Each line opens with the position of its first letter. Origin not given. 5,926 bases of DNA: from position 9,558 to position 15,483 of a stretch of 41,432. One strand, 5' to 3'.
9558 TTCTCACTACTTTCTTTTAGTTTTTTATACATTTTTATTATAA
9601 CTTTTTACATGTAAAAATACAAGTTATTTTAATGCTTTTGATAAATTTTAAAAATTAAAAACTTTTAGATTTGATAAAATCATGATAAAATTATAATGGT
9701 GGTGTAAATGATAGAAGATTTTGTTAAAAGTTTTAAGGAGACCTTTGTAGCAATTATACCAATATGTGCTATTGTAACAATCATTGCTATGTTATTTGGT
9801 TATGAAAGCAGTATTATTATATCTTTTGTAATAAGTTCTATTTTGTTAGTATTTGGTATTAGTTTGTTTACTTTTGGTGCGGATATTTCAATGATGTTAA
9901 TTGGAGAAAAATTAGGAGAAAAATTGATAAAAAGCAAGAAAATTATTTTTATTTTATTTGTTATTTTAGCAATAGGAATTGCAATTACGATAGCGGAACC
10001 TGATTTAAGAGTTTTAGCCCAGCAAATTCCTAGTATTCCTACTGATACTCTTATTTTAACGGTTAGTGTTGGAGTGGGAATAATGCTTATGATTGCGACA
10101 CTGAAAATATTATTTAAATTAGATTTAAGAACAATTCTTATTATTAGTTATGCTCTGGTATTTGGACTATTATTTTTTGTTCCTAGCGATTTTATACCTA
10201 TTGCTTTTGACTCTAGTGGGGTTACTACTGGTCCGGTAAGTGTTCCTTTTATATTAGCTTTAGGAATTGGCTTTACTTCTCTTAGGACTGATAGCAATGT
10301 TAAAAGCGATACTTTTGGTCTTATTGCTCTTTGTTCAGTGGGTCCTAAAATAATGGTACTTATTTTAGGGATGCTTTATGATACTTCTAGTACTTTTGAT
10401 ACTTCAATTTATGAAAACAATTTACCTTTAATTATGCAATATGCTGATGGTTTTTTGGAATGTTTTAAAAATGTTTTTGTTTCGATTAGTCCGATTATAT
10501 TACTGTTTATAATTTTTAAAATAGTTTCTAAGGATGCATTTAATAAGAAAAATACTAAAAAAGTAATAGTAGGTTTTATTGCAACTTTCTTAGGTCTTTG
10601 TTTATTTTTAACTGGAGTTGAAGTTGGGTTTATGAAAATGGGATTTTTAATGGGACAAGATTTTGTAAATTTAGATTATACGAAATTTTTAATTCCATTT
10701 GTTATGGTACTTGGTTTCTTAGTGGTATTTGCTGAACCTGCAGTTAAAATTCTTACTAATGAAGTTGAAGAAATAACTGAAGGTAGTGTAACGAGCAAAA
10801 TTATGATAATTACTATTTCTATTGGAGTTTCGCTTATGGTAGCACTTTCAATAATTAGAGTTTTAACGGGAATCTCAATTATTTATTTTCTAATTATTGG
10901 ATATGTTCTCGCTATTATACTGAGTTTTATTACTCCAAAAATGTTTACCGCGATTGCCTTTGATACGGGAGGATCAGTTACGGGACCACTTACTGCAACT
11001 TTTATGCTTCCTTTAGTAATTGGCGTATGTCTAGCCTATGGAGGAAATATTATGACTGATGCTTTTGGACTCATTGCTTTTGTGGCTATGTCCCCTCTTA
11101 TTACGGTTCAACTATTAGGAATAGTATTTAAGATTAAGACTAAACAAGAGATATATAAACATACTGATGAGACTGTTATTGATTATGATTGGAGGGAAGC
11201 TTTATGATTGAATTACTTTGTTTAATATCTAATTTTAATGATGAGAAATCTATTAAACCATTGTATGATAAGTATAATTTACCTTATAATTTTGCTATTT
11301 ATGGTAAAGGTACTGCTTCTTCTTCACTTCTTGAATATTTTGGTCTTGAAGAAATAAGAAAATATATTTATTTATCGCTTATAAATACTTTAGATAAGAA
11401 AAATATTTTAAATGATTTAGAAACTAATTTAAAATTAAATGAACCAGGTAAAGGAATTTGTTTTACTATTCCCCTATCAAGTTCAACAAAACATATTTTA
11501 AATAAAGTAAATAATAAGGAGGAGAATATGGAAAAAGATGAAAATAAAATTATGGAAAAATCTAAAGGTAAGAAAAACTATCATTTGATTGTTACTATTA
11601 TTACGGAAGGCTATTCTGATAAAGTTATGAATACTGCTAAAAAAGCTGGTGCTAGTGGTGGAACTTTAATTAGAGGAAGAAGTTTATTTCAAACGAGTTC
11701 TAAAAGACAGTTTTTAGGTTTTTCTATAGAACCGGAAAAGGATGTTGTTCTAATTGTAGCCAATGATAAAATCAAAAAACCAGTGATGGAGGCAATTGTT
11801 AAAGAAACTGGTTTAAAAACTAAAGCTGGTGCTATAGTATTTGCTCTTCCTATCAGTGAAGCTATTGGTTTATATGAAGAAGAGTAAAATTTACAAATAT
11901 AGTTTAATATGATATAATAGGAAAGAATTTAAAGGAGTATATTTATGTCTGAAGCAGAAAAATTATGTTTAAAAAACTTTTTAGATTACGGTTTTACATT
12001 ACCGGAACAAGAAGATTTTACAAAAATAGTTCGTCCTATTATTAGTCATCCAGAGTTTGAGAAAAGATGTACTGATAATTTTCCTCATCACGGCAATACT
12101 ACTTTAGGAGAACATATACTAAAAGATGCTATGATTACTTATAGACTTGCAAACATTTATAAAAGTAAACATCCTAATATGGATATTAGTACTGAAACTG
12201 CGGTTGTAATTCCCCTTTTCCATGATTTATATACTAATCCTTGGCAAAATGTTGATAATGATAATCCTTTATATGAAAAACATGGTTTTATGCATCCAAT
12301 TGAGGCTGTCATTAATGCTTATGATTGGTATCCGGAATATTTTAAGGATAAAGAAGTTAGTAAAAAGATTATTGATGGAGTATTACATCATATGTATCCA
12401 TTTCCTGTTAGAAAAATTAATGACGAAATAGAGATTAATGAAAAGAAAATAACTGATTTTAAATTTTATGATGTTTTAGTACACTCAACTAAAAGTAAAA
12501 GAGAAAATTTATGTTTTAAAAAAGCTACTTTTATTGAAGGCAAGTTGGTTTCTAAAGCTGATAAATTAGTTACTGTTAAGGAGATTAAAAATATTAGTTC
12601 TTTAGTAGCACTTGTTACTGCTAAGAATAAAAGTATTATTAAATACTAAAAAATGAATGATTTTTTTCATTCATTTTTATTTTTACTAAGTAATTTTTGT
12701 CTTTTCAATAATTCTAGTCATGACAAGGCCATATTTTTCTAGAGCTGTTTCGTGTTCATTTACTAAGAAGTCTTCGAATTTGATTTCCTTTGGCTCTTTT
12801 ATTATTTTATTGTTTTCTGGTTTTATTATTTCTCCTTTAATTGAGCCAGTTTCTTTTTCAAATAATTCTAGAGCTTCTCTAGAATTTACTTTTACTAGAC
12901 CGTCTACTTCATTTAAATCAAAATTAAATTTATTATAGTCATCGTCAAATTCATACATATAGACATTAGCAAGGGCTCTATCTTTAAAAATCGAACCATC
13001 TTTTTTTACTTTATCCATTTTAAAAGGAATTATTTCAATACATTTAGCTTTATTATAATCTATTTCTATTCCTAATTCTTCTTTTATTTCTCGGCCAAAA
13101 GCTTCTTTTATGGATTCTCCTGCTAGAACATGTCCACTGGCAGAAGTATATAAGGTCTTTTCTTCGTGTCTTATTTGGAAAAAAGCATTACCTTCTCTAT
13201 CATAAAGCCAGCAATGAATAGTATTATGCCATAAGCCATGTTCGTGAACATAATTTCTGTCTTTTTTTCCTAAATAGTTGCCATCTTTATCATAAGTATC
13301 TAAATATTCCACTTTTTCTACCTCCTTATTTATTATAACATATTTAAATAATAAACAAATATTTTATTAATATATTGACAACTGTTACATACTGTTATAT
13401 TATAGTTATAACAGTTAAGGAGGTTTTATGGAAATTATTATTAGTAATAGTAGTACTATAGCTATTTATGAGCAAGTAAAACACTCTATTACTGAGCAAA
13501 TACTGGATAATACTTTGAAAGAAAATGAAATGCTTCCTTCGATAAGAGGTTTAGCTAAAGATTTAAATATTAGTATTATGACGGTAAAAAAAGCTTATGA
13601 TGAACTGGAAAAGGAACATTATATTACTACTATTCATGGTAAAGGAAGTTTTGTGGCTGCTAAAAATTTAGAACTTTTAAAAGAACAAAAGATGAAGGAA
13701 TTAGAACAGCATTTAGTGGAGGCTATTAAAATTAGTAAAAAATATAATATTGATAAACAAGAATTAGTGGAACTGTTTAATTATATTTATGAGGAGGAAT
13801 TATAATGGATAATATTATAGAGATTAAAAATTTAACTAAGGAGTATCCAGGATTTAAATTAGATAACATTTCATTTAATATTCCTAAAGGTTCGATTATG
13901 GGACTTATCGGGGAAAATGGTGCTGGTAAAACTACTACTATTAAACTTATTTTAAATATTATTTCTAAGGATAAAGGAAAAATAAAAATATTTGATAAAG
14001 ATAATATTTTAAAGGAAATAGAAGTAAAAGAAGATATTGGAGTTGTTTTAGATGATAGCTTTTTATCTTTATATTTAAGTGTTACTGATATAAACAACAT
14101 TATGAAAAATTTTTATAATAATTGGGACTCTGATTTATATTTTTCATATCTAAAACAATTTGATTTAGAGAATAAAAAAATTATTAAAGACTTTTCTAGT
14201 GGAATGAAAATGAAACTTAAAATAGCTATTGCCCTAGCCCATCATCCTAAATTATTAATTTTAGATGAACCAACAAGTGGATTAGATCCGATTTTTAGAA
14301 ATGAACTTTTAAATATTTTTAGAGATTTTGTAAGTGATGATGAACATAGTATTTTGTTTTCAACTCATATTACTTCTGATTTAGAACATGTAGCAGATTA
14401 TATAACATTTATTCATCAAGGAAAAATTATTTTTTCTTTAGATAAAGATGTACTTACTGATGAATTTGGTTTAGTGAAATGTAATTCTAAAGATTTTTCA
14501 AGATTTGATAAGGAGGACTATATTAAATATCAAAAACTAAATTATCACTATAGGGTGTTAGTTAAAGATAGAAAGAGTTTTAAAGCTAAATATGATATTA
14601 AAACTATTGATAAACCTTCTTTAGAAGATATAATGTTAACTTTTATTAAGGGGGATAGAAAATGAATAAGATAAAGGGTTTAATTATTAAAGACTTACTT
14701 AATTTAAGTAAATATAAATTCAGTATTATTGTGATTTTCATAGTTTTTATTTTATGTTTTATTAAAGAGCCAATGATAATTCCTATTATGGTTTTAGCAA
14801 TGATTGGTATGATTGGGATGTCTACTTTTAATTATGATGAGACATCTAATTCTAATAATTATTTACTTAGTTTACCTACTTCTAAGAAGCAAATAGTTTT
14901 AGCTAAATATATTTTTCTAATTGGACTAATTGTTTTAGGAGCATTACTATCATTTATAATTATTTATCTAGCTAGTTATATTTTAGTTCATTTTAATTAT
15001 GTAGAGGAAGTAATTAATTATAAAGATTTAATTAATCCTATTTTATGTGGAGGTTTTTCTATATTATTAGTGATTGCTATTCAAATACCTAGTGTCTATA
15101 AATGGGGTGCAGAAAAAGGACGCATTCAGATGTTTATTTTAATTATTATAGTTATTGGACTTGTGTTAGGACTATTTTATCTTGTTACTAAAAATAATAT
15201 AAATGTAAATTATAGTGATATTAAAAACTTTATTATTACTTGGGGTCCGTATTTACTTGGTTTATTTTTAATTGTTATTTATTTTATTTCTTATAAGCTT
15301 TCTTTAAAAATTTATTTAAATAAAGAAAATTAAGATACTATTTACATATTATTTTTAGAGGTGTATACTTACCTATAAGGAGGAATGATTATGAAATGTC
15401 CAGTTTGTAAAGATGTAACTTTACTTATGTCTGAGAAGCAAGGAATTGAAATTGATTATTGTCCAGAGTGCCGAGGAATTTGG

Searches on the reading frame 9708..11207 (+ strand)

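Call 10: search_protein_families(library=pfam, proteins=[window:9708-11207:+], max_evalue=0.01)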
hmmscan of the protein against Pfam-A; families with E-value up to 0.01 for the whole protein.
window:9708-11207:+ (499 aa): 1 family
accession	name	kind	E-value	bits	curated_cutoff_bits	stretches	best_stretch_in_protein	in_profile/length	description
PF07556.16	DUF1538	-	2.6e-123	409.6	22.6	2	263-473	1-211/211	Protein of unknown function (DUF1538)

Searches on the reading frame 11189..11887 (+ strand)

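Call 10: search_protein_families(library=pfam, proteins=[window:11189-11887:+], max_evalue=0.01)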
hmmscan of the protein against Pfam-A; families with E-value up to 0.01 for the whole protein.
window:11189-11887:+ (232 aa): 1 family
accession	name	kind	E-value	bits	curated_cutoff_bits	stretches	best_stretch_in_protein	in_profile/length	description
PF00543.27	P-II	-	0.00019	22.1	25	1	133-230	3-100/102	Nitrogen regulatory protein P-II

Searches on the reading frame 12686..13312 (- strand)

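Call 10: search_protein_families(library=pfam, proteins=[window:12686-13312:-], max_evalue=0.01)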
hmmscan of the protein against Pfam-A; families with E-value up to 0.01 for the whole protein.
window:12686-13312:- (208 aa): 1 family
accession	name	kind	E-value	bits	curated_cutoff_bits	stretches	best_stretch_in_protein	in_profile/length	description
PF00293.34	NUDIX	-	7.1e-07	29.7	21.1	1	29-111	3-81/134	NUDIX domain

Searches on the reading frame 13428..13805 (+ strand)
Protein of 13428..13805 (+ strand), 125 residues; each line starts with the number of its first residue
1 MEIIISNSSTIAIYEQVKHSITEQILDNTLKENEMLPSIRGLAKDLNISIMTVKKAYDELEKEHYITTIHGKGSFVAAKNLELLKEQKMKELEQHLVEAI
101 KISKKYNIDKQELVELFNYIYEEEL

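Call 10: search_protein_families(library=pfam, proteins=[window:13428-13805:+], max_evalue=0.01)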
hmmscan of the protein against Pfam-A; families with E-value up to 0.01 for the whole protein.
window:13428-13805:+ (125 aa): 7 families
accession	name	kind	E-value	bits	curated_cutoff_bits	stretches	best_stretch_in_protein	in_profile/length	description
PF00392.27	GntR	-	4.9e-16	58.6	27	1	14-76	2-64/64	Bacterial regulatory proteins, gntR family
PF13730.12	HTH_36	-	0.00016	21.9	25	1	33-66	22-55/55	Helix-turn-helix domain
PF02082.26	Rrf2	-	0.00027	21.6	30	0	31-80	18-68/132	Iron-dependent Transcriptional regulator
PF13412.12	HTH_24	-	0.00049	20.1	21.9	1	38-67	19-48/48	Winged helix-turn-helix DNA-binding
PF05732.17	RepL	-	0.0012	18.9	20.3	1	17-81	56-119/164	Firmicute plasmid replication protein (RepL)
PF14502.12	HTH_41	-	0.0043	16.9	25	1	34-67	4-37/48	Helix-turn-helix domain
PF08279.18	HTH_11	-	0.0091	16.3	25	0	24-73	4-53/55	HTH domain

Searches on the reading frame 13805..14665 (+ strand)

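Call 9: search_protein_families(library=pfam, proteins=[window:13805-14665:+], max_evalue=0.01)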
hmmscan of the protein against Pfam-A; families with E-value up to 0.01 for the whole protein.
window:13805-14665:+ (286 aa): 3 families
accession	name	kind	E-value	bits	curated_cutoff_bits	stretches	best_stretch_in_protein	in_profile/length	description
PF00005.33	ABC_tran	-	2.3e-27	96.7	25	1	19-158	1-137/137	ABC transporter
PF13304.12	AAA_21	-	8.4e-12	46.2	27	2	127-188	235-298/304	AAA domain, putative AbiEii toxin, Type IV TA system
PF13401.12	AAA_22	-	2e-05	25.4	27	1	30-184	6-115/130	AAA domain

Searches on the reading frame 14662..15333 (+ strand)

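Call 9: search_protein_families(library=pfam, proteins=[window:14662-15333:+], max_evalue=0.01)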
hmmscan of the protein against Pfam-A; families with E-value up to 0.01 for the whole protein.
window:14662-15333:+ (223 aa): 2 families
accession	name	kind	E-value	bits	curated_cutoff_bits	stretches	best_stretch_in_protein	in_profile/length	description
PF13346.12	ABC2_membrane_5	-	2.2e-33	116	25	1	6-218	1-204/205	ABC-2 family transporter protein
PF12730.13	ABC2_membrane_4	-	3e-06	27.8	27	1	42-140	58-158/179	ABC-2 family transporter protein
